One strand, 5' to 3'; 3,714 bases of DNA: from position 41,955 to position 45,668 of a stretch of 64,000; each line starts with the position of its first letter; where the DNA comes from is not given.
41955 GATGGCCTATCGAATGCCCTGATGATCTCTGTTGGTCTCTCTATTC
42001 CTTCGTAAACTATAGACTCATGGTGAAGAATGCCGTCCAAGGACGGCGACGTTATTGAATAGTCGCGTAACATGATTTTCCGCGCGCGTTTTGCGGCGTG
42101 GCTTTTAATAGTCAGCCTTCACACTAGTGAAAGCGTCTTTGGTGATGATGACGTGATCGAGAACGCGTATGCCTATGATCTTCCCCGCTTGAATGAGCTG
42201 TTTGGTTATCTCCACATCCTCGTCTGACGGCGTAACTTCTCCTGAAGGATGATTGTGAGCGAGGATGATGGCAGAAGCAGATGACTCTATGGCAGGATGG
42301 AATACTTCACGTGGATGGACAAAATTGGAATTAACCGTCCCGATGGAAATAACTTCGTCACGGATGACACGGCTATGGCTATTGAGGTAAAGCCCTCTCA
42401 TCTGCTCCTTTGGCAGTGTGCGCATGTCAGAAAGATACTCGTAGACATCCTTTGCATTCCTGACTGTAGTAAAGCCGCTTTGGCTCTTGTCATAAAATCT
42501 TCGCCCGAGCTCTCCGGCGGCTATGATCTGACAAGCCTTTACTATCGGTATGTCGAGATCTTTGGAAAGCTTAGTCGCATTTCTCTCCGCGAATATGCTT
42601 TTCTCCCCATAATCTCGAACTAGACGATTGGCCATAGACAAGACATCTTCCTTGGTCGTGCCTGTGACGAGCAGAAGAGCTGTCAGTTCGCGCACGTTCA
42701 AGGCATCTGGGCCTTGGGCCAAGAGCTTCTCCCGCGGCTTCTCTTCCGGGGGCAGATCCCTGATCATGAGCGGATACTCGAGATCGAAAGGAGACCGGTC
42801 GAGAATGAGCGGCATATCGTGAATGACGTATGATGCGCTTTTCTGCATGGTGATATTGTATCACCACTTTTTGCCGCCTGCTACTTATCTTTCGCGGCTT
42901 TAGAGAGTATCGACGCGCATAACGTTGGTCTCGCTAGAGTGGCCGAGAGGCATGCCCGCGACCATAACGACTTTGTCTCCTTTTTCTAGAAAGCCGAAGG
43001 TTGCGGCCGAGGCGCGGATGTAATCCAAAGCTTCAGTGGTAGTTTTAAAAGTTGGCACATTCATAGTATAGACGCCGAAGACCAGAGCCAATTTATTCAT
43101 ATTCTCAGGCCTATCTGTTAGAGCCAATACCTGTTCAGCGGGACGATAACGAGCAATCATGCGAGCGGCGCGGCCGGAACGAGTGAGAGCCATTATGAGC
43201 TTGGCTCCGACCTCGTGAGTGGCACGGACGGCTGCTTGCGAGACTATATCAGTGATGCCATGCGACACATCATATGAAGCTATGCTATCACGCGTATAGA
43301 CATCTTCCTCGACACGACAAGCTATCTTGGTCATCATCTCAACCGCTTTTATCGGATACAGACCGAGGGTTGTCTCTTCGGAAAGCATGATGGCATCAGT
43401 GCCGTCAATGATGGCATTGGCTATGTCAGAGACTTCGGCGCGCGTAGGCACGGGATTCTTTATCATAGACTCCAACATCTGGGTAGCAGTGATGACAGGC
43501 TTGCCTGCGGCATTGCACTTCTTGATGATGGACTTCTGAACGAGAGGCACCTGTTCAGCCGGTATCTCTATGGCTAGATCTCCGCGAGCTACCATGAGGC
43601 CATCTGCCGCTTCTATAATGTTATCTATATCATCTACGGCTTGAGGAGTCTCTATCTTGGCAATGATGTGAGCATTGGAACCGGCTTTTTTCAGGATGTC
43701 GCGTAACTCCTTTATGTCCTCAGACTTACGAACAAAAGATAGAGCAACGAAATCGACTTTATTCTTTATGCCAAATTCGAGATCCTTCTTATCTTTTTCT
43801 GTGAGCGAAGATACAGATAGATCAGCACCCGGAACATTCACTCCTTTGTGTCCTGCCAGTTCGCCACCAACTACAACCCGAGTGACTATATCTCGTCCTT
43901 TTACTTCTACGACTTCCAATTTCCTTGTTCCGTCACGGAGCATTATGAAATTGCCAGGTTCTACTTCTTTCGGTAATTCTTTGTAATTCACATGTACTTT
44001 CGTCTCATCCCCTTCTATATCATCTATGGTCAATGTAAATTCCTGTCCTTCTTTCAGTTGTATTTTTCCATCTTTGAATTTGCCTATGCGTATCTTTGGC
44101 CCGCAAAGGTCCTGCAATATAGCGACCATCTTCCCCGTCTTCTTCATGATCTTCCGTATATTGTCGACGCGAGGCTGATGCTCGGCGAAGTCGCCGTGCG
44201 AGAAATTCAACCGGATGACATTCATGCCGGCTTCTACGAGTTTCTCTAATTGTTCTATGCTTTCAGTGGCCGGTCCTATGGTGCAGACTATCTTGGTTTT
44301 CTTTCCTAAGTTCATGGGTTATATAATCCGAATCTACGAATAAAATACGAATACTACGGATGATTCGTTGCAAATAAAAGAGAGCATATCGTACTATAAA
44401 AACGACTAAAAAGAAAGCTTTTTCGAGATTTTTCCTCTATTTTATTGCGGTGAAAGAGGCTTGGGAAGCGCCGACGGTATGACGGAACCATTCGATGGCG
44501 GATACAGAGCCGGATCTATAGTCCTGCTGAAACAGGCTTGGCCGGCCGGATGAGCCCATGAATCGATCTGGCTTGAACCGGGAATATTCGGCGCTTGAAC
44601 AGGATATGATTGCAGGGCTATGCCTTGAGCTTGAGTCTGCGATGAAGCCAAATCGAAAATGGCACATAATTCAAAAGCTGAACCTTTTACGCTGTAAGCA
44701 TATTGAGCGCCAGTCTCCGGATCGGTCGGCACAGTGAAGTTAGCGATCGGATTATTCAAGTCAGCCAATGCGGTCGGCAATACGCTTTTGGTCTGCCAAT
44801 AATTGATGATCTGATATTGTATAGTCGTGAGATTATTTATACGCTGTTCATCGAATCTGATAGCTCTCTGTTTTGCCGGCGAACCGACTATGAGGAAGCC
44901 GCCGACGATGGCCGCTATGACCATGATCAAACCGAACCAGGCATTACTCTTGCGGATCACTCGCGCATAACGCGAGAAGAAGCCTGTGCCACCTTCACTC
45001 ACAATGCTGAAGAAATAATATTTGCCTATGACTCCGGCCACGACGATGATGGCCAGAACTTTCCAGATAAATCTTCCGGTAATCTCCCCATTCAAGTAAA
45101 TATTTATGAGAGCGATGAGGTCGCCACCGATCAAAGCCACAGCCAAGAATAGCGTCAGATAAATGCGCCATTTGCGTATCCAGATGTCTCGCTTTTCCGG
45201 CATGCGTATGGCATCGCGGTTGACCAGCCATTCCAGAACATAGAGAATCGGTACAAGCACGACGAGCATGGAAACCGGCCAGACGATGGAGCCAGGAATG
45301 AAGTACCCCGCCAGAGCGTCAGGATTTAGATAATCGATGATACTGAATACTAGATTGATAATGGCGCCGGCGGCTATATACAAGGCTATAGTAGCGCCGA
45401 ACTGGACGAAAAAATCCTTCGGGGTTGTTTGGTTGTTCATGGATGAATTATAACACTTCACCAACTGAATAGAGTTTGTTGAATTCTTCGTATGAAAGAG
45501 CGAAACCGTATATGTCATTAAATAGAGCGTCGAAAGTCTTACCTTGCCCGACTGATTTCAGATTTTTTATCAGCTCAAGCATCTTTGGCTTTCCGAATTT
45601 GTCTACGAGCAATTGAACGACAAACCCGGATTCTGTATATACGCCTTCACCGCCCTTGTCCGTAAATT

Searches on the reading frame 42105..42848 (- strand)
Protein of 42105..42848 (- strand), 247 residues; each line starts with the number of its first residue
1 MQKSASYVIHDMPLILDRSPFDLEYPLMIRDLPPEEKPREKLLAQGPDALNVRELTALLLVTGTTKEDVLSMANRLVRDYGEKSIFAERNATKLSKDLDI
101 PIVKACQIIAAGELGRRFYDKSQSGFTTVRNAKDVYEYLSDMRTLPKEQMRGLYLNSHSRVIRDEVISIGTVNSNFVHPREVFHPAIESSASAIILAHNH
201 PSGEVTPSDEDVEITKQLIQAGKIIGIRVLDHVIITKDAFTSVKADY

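Call 75: search_protein_families(library=pfam, proteins=[window:42105-42848:-], max_evalue=0.0001)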
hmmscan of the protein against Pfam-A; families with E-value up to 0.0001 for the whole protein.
window:42105-42848:- (247 aa): 2 families
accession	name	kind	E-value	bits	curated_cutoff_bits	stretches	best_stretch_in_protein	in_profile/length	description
PF04002.20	RadC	-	1e-42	145.3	22.1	1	130-244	2-117/121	RadC-like JAB domain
PF20582.4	UPF0758_N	-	1.5e-14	54.3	27.1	1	29-94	1-65/77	UPF0758 N-terminal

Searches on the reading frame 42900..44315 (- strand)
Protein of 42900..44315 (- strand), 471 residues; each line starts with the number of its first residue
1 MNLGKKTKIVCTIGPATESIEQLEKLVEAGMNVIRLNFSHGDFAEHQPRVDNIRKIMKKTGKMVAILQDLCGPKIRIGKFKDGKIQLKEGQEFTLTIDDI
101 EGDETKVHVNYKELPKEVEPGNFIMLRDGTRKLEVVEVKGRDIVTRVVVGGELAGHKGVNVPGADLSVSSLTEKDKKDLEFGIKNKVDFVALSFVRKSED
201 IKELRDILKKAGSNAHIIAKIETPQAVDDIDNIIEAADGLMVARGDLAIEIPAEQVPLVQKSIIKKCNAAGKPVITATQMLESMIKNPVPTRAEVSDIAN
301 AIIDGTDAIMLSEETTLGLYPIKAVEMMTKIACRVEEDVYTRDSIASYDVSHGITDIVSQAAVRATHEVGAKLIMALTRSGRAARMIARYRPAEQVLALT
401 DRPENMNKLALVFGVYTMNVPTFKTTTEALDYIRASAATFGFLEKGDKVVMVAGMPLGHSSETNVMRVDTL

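Call 16: search_protein_families(library=pfam, proteins=[window:42900-44315:-], max_evalue=0.00001)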
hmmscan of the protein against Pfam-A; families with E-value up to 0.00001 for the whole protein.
window:42900-44315:- (471 aa): 2 families
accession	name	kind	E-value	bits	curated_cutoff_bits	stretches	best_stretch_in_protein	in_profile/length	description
PF00224.27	PK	-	1.7e-132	442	30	1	5-325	2-328/328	Pyruvate kinase, barrel domain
PF02887.21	PK_C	-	7.2e-29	100.6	28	1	358-468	3-113/114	Pyruvate kinase, alpha/beta domain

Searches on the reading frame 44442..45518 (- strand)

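Call 75: search_protein_families(library=pfam, proteins=[window:44442-45518:-], max_evalue=0.0001)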
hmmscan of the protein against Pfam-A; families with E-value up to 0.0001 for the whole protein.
window:44442-45518:- (358 aa): 1 family
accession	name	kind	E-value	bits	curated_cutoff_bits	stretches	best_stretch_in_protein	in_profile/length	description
PF18920.5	DUF5671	-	1.1e-15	58.1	28.4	1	36-162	2-131/132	Domain of unknown function (DUF5671)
